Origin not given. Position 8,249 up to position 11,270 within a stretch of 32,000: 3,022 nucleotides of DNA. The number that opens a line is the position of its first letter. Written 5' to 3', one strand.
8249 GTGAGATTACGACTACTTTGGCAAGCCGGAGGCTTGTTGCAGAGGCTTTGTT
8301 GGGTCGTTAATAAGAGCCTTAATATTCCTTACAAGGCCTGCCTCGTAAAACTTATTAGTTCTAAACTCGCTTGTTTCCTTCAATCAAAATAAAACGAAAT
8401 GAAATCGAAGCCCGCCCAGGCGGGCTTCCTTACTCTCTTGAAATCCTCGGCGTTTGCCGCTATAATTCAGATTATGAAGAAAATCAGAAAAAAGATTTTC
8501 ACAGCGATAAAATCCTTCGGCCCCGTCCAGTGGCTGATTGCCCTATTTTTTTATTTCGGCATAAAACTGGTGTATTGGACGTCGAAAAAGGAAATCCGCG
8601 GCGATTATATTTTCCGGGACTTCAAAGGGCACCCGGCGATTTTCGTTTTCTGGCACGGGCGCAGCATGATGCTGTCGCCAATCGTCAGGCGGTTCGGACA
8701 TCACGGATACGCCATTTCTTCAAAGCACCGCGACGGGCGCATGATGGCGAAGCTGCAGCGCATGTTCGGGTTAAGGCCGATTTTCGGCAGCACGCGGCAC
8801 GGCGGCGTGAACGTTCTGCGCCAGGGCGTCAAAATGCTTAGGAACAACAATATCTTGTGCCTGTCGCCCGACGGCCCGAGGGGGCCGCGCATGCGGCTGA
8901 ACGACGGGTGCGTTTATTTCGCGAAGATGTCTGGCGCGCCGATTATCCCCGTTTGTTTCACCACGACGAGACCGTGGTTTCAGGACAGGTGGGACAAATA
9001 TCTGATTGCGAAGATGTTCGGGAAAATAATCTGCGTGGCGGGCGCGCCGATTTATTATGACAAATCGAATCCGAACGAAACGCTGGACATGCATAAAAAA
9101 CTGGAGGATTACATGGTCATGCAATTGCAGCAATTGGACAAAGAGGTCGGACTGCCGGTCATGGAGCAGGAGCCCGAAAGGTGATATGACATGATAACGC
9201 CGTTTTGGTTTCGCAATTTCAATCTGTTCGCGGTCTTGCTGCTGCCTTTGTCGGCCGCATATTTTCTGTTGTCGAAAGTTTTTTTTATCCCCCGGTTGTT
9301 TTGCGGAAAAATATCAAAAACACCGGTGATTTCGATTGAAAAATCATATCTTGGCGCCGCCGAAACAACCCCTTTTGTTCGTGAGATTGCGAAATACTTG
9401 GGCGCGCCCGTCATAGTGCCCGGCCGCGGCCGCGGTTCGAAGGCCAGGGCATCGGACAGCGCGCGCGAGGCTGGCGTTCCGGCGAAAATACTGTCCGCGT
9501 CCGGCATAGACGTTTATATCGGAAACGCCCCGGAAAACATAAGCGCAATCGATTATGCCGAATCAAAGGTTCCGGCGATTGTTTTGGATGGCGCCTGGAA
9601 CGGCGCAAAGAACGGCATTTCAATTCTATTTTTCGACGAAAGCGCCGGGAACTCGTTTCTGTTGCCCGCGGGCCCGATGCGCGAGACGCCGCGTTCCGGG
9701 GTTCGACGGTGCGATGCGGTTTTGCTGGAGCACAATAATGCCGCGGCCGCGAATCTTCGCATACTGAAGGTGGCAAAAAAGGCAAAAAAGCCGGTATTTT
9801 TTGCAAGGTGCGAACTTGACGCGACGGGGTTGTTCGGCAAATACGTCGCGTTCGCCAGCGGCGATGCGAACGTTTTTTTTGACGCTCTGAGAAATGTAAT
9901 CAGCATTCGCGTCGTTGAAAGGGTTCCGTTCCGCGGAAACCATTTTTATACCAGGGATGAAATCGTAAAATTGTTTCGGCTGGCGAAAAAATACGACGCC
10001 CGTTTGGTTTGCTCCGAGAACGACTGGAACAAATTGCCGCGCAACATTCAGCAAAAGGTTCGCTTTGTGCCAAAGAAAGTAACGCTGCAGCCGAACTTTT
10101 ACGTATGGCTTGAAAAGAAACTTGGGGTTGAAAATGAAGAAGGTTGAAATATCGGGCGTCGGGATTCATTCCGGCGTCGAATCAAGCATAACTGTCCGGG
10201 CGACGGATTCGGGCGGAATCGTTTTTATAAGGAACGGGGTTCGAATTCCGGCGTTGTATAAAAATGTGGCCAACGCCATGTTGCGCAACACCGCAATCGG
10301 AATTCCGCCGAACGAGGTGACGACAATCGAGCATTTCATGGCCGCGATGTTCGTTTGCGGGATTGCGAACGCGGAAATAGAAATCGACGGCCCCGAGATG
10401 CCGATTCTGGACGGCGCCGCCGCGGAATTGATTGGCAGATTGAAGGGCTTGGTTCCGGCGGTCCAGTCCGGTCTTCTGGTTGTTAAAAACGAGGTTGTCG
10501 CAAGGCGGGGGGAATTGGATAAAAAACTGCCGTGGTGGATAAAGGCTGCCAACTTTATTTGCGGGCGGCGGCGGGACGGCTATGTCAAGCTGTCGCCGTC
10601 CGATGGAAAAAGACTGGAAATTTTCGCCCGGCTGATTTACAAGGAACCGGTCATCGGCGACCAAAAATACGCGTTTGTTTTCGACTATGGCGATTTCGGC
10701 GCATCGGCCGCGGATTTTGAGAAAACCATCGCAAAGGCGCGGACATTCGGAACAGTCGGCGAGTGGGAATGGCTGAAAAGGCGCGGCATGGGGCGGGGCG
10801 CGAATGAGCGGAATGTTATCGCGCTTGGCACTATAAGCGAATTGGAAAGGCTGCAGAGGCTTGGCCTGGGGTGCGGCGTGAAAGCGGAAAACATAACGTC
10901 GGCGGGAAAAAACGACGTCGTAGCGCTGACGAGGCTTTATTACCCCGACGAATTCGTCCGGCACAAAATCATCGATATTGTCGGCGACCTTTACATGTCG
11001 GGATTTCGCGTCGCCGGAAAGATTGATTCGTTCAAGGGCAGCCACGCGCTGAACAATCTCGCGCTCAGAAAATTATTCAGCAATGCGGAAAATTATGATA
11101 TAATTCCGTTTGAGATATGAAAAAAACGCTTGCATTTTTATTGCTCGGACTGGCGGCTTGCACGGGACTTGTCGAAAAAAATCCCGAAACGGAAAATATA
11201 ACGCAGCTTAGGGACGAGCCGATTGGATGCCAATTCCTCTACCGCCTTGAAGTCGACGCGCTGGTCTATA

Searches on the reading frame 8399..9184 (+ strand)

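Call 9: search_protein_families(library=pfam, proteins=[window:8399-9184:+], max_evalue=0.01)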
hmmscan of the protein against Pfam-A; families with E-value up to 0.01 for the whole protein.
window:8399-9184:+ (261 aa): 1 family
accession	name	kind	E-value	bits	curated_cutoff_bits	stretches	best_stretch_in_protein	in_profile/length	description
PF04028.18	DUF374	-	7.5e-20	70.7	26.8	1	99-164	4-69/69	Domain of unknown function (DUF374)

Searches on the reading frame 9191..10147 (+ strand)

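Call 9: search_protein_families(library=pfam, proteins=[window:9191-10147:+], max_evalue=0.01)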
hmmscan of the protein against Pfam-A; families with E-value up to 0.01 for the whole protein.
window:9191-10147:+ (318 aa): 1 family
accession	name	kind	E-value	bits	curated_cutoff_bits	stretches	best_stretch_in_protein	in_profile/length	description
PF02606.20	LpxK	-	2.1e-24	86.7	27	1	14-311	2-327/328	Tetraacyldisaccharide-1-P 4'-kinase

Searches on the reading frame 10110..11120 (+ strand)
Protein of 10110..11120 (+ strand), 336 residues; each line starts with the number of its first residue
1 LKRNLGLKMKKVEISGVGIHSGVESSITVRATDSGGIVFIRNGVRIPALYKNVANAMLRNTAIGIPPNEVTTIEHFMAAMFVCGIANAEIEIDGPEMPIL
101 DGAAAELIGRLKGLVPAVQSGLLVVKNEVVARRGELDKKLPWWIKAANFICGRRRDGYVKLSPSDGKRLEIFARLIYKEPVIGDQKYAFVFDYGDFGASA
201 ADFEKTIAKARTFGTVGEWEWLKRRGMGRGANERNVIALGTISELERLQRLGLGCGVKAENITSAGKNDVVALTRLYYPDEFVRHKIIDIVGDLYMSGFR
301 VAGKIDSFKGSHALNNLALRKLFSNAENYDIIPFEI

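Call 9: search_protein_families(library=pfam, proteins=[window:10110-11120:+], max_evalue=0.01)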
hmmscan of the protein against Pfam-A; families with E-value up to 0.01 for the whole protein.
window:10110-11120:+ (336 aa): 1 family
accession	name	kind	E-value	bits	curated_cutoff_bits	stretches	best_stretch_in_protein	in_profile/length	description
PF03331.19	LpxC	-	5.1e-59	200.4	27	2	10-240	6-210/268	UDP-3-O-acyl N-acetylglycosamine deacetylase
